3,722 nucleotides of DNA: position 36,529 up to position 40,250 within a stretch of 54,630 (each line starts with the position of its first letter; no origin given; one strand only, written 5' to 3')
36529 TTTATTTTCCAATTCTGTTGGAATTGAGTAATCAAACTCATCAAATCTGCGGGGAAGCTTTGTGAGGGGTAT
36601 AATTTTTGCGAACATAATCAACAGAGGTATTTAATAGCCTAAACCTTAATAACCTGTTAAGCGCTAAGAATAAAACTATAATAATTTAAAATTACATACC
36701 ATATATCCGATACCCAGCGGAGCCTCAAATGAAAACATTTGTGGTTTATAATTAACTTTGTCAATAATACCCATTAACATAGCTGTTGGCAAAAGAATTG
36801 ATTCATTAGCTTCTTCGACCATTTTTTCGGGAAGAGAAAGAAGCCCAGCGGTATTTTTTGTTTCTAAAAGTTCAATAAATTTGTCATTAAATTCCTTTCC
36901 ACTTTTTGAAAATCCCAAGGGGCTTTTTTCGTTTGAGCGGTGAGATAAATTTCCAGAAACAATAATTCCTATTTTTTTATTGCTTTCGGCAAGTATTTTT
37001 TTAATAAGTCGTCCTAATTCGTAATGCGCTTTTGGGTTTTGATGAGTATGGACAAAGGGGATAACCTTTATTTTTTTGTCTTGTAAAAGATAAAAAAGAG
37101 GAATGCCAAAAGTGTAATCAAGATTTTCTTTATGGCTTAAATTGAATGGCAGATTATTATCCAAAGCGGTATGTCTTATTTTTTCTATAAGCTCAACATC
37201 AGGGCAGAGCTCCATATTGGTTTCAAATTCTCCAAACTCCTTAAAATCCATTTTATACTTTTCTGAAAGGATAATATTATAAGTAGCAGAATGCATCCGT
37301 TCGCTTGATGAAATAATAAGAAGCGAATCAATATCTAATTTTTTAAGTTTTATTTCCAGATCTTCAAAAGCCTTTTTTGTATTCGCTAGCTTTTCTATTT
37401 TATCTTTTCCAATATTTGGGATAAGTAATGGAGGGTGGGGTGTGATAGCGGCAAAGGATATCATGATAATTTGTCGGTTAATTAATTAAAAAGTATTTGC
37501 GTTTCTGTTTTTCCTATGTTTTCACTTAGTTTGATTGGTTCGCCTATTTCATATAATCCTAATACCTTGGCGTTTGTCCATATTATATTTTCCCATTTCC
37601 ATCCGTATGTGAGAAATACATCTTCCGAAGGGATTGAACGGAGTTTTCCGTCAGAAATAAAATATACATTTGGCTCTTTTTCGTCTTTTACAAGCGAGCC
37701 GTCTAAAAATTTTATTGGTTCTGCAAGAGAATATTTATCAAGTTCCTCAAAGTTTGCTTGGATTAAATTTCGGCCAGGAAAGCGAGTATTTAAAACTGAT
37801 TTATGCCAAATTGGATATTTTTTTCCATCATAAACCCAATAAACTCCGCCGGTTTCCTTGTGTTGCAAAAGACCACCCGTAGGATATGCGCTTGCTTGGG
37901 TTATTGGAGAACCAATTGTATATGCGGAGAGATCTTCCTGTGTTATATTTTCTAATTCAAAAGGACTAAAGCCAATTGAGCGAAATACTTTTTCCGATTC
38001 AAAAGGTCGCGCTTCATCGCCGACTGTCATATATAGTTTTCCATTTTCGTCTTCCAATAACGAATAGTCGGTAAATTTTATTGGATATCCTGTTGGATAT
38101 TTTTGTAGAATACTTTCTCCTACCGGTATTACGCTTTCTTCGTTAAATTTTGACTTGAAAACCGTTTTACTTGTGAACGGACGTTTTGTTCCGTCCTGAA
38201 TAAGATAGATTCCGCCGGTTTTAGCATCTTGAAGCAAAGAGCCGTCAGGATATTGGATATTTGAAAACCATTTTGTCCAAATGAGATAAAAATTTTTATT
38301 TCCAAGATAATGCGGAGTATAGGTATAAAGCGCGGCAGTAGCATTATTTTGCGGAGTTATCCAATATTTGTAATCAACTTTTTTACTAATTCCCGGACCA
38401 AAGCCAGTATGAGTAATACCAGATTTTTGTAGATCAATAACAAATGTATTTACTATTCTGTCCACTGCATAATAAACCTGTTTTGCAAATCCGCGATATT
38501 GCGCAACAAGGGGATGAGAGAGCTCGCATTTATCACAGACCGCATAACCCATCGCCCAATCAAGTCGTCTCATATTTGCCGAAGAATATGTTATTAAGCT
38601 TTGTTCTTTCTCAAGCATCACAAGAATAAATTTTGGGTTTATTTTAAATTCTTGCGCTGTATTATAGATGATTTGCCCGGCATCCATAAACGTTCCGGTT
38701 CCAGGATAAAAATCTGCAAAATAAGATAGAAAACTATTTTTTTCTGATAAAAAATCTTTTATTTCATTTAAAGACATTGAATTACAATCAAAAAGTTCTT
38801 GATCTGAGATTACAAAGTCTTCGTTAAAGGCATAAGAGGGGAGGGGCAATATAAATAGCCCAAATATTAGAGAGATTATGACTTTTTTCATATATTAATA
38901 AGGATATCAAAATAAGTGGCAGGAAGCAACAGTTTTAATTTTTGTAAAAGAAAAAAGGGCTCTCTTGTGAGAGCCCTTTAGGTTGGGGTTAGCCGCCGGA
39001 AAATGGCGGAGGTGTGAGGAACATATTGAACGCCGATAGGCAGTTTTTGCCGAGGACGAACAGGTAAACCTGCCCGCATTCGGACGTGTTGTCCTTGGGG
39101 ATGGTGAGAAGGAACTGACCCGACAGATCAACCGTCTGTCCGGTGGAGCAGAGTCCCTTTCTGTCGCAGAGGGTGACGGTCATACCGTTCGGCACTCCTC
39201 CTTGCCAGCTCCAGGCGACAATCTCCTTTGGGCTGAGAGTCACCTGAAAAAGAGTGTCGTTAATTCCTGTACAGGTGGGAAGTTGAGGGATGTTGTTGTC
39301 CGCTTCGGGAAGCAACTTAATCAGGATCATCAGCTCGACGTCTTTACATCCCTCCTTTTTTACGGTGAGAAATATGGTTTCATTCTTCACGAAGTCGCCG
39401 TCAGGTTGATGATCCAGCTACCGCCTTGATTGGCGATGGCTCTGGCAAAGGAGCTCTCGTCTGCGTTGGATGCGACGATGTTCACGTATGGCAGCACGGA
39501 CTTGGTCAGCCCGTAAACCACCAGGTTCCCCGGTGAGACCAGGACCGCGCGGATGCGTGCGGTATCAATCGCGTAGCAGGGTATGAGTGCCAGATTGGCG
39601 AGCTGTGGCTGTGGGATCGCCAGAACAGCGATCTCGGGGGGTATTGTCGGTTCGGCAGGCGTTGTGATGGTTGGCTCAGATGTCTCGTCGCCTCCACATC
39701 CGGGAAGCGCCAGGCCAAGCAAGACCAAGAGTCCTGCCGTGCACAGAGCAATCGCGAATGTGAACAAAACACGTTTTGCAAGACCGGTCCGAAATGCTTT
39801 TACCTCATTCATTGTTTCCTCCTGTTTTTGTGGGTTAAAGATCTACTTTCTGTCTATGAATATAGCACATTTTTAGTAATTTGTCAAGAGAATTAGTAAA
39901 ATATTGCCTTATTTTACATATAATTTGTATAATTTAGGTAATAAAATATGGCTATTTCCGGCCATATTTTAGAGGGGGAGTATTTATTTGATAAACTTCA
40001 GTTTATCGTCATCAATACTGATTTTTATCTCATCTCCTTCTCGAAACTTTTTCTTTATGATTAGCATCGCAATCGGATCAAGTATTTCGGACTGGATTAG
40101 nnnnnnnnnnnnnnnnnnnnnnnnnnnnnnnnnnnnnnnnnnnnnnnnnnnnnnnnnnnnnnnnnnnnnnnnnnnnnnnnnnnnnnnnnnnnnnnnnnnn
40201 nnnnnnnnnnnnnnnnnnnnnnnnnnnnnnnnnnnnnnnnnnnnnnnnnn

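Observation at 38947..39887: Sharply bounded ~54% GC two-gene cassette (lipoprotein + six-Cys protein) with host-like promoter and terminator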

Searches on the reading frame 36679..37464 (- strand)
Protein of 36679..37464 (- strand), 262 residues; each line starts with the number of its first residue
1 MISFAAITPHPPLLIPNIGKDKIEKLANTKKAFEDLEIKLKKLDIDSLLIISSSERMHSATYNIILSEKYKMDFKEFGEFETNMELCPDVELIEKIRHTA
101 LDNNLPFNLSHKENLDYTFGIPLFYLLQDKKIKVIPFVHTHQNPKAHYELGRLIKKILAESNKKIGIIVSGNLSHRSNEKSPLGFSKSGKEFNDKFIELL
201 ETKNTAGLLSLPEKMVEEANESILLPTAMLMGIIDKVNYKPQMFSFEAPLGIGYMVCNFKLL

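Call 6: search_protein_families(library=pfam, proteins=[window:36679-37464:-], max_evalue=1)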
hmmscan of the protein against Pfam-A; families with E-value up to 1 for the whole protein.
window:36679-37464:- (262 aa): 3 families
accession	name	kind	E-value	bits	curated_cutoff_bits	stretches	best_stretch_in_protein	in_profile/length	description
PF02900.23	LigB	-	9.4e-28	97.5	26.3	1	5-256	2-268/269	Catalytic LigB subunit of aromatic ring-opening dioxygenase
PF01875.22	Memo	-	2.3e-06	27.4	27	1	85-208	93-212/269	Memo-like protein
PF17545.7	DUF5461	-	0.0094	16.7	25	1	127-170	14-55/93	Family of unknown function (DUF5461)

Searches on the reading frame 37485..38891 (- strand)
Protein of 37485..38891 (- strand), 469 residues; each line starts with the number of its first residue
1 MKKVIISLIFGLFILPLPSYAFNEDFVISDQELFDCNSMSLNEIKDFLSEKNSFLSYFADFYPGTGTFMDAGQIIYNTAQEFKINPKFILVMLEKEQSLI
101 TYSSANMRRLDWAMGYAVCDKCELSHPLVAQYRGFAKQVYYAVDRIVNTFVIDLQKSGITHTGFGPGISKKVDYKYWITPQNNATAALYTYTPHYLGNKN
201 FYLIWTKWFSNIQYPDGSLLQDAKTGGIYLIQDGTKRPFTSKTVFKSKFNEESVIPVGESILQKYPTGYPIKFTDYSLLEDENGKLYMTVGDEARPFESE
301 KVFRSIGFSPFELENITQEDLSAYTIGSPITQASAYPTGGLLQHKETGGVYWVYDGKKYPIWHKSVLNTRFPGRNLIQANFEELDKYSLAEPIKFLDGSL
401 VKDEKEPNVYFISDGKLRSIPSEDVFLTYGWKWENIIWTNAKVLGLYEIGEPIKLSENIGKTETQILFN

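Call 6: search_protein_families(library=pfam, proteins=[window:37485-38891:-], max_evalue=1)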
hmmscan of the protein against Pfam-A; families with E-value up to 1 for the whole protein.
window:37485-38891:- (469 aa): 1 family
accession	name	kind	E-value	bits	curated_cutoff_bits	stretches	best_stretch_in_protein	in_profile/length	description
PF07995.17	GSDH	-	0.13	12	25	0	228-301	66-142/332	Glucose / Sorbosone dehydrogenase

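Call 7: search_protein_families(library=ncbifam, proteins=[window:37485-38891:-], max_evalue=1)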
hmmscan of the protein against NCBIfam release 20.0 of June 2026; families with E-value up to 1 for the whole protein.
window:37485-38891:- (469 aa): 0 families

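Call 22: find_related_loci(query=window:37485-38891:-, collection=genome_contigs, flank=8000)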
Query window:37485-38891:- (469 aa) in genome_contigs; peptide patterns used: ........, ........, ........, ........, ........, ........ (x = any residue, [..] = any of these).
74 stretches matched a pattern; 6 encode a relative of the query (tblastn E <= 1e-3); 5 distinct loci.
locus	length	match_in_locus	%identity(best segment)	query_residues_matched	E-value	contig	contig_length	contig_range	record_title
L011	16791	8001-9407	88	1-469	0e+0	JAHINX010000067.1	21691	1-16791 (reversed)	MAG: Patescibacteria group bacterium isolate KR13_S3.mb.1 KR13_S3.mb.1_k141_618859, whole genome shotgun sequence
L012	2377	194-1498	43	17-456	6e-121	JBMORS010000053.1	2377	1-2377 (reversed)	MAG: Patescibacteria group bacterium isolate Betzabe_MAG186 MAG186_53, whole genome shotgun sequence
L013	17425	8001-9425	38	2-455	1e-97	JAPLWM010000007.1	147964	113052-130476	MAG: Candidatus Komeilibacteria bacterium isolate LacPavin_0419_WC90_MAG_43_13 LacPavin_0419_WC90_scaffold_379275, whole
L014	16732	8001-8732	28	22-224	8e-16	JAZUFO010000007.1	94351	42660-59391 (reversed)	MAG: Candidatus Nanosyncoccus sp. isolate T1900045293_TH20190063.MAGScoT_cleanbin_000045 SGB_6053_k141_1900447, whole ge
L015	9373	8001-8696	31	21-211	3e-15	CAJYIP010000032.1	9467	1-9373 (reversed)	Patescibacteria group bacterium isolate S1C17122_SP350 genome assembly, contig: S1Ck127_124452, whole genome shotgun seq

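Call 54: find_related_loci(query=window:37485-38891:-, collection=metagenome_contigs, flank=5000)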
Query window:37485-38891:- (469 aa) in metagenome_contigs; peptide patterns used: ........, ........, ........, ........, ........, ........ (x = any residue, [..] = any of these).
89 stretches matched a pattern, but none encodes a relative of the query by tblastn (E <= 1e-3).

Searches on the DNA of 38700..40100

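Call 13: search_rna_families(source=window, start=38700, end=40100, threshold=evalue, max_evalue=10)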
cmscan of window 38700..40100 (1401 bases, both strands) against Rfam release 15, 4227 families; matches with E-value up to 10: 13.
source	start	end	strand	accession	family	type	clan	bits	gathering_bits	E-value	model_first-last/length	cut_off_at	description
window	38892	39030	+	RF02070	STnc300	Gene; sRNA;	-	22.7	80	3.1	1-159/159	no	Salmonella enterica sRNA STnc300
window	38874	38984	+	RF02845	Ref1C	Gene; sRNA;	-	21.8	90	2.5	1-131/131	no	Enterococcus sRNA 1C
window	39806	39873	-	RF03091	Clostridium-PBP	Gene; sRNA;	-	21.5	94.4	5.5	1-73/73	no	Clostridium-PBP RNA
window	38942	39014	-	RF00519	suhB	Gene; sRNA;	CL00108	21.3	41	0.12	1-77/77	no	Makes More Granules Regulator RNA (mmgR)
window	38924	38977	+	RF02844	RefA9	Gene; antisense;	-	19.9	49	3.9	1-64/64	no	Enterococcus sRNA A9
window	38855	38983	+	RF04184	BTnc060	Gene; sRNA;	-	19.8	228.9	2.6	1-213/213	no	Bacteroides sRNA BTnc060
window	38909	39005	-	RF01770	rimP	Cis-reg; leader;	-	17.9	47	6.9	1-102/102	no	Gammaprotebacteria rimP leader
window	38881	38980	+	RF04180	BTnc231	Gene; sRNA;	-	17.7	80.4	0.93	1-154/154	no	Bacteroides sRNA BTnc231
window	38954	38979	-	RF02066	STnc320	Gene; sRNA;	-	17.6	50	3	21-46/55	no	Salmonella enterica sRNA STnc320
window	38954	38979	+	RF02066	STnc320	Gene; sRNA;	-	17.2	50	3.7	21-46/55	no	Salmonella enterica sRNA STnc320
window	38944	38979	-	RF00489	ctRNA_p42d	Gene; antisense;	-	16.3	50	3.5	1-46/46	no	ctRNA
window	38942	39050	+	RF01808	MicX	Gene; sRNA;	-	15.9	75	1.2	1-194/194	no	MicX Vibrio cholerae sRNA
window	39575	39628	+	RF02040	HOTTIP_1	Gene; lncRNA;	-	14.1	50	4.5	1-57/57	no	HOXA transcript at the distal tip, conserved region 1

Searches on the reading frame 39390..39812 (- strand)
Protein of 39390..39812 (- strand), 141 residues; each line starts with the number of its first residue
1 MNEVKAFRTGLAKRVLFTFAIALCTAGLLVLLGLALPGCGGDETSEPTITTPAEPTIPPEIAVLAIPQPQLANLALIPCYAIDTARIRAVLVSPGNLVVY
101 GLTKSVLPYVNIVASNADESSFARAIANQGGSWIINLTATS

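Call 6: search_protein_families(library=pfam, proteins=[window:39390-39812:-], max_evalue=1)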
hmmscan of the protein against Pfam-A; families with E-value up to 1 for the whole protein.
window:39390-39812:- (141 aa): 0 families

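Call 7: search_protein_families(library=ncbifam, proteins=[window:39390-39812:-], max_evalue=1)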
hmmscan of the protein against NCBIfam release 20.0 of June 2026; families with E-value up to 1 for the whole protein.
window:39390-39812:- (141 aa): 1 family
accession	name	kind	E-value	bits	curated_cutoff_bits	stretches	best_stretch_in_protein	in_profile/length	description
NF058595.1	invert_tail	domain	0.11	12.8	37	1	21-53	54-88/113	lipo-invert putative C-terminal anchoring domain-containing protein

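Call 8: find_homologous_proteins(query=window:39390-39812:-, max_evalue=0.01)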
Query window:39390-39812:- (141 aa): 1 proteins with E <= 0.01 among 268 candidates.
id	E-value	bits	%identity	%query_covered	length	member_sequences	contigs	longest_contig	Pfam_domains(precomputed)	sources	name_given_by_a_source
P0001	8.4e-84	296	100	100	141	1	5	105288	-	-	-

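Call 10: find_encoding_contigs(protein=P0001, flank=10000, max_places=10)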
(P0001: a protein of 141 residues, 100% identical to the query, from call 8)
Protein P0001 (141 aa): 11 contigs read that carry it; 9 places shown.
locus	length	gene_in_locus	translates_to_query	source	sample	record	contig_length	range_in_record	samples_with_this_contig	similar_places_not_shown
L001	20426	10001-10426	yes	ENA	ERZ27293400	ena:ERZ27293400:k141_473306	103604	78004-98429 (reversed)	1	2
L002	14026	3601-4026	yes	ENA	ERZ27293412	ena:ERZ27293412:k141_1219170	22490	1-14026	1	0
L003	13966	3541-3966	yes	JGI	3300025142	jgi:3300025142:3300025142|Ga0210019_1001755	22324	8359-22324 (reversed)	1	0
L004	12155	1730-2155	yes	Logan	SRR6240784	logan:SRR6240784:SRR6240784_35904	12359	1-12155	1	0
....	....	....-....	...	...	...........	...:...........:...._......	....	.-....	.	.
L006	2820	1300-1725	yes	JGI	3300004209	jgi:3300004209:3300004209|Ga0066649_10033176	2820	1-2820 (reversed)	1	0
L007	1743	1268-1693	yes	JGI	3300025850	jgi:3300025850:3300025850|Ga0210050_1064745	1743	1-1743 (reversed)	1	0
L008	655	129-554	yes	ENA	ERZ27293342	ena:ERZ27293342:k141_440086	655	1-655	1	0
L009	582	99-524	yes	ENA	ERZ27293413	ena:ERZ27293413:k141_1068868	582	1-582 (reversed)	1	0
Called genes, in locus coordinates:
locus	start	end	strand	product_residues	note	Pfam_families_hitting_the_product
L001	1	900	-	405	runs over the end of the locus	PF01551:Peptidase_M23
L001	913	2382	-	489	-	PF00749:tRNA-synt_1c, PF19269:Anticodon_2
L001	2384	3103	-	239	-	PF03808:Glyco_tran_WecG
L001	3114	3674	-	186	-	PF02834:LigT_PEase, PF13563:2_5_RNA_ligase2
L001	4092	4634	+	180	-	-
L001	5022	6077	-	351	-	-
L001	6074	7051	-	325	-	PF01180:DHO_dh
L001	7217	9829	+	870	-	PF02861:Clp_N, PF23569:NBD_SMAX1, PF00004:AAA, PF17871:AAA_lid_9, PF07724:AAA_2, PF00004:AAA, PF07728:AAA_5, PF10431:ClpB_D2-small, +5 more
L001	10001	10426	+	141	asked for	-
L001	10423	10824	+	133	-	-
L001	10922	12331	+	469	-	-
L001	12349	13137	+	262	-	PF02900:LigB, PF01875:Memo (weak)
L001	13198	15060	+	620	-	PF17764:PriA_3primeBD, PF18074:PriA_C (weak)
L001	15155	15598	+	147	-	PF01327:Pep_deformylase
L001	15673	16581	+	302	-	PF00551:Formyl_trans_N, PF02911:Formyl_trans_C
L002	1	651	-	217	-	?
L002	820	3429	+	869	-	PF02861:Clp_N, PF23569:NBD_SMAX1, PF00004:AAA, PF17871:AAA_lid_9, PF07724:AAA_2, PF00004:AAA, PF07728:AAA_5, PF10431:ClpB_D2-small, +5 more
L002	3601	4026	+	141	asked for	-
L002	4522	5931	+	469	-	-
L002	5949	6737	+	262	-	PF02900:LigB, PF01875:Memo (weak)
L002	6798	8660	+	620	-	PF17764:PriA_3primeBD, PF18074:PriA_C (weak)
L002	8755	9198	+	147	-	PF01327:Pep_deformylase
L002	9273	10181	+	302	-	PF00551:Formyl_trans_N, PF02911:Formyl_trans_C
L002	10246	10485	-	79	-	-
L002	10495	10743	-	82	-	-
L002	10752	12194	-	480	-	PF04932:Wzy_C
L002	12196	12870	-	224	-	PF00535:Glycos_transf_2, PF10111:Glyco_tranf_2_2, PF13641:Glyco_tranf_2_3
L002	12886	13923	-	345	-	PF13439:Glyco_transf_4 (weak), PF20706:GT4-conflict (faint), PF00534:Glycos_transf_1, PF13692:Glyco_trans_1_4, PF13524:Glyco_trans_1_2 (weak)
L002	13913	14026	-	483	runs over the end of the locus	PF01943:Polysacc_synt, PF13440:Polysacc_synt_3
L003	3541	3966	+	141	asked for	-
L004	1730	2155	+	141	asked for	-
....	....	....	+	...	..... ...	-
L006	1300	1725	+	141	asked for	-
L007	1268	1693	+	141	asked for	-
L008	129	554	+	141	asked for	-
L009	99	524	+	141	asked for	-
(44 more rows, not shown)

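Call 32: find_related_loci(query=window:39390-39812:-, collection=viral_contigs, flank=5000)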
Query window:39390-39812:- (141 aa) in viral_contigs; peptide patterns used: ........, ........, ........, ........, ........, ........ (x = any residue, [..] = any of these).
25 stretches matched a pattern, but none encodes a relative of the query by tblastn (E <= 1e-3).

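Call 35: predict_structure(protein=window:39390-39812:-)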
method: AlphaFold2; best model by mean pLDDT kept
length: 141 residues; sequences in the alignment: 1
mean_pLDDT: 51.2   pTM: 0.24
mean pLDDT of the five models: 51.2, 50.7, 49.2, 48.4, 46.7
residues with pLDDT >= 90: 3; 70-90: 25; 50-70: 14; < 50: 99
segments of 3 or more residues with pLDDT < 50: 40-96, 103-134, 136-141
pLDDT, mean of each block of 10 residues (from residue 1): 68 85 88 63 45 37 37 37 43 47 45 40 42 42 35
secondary structure, 60 per line:
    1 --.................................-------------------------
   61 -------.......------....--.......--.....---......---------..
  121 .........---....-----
elements in order: H3-35 H68-74 E81-84 E87-93 E96-100 H104-109 H119-129 E133-136
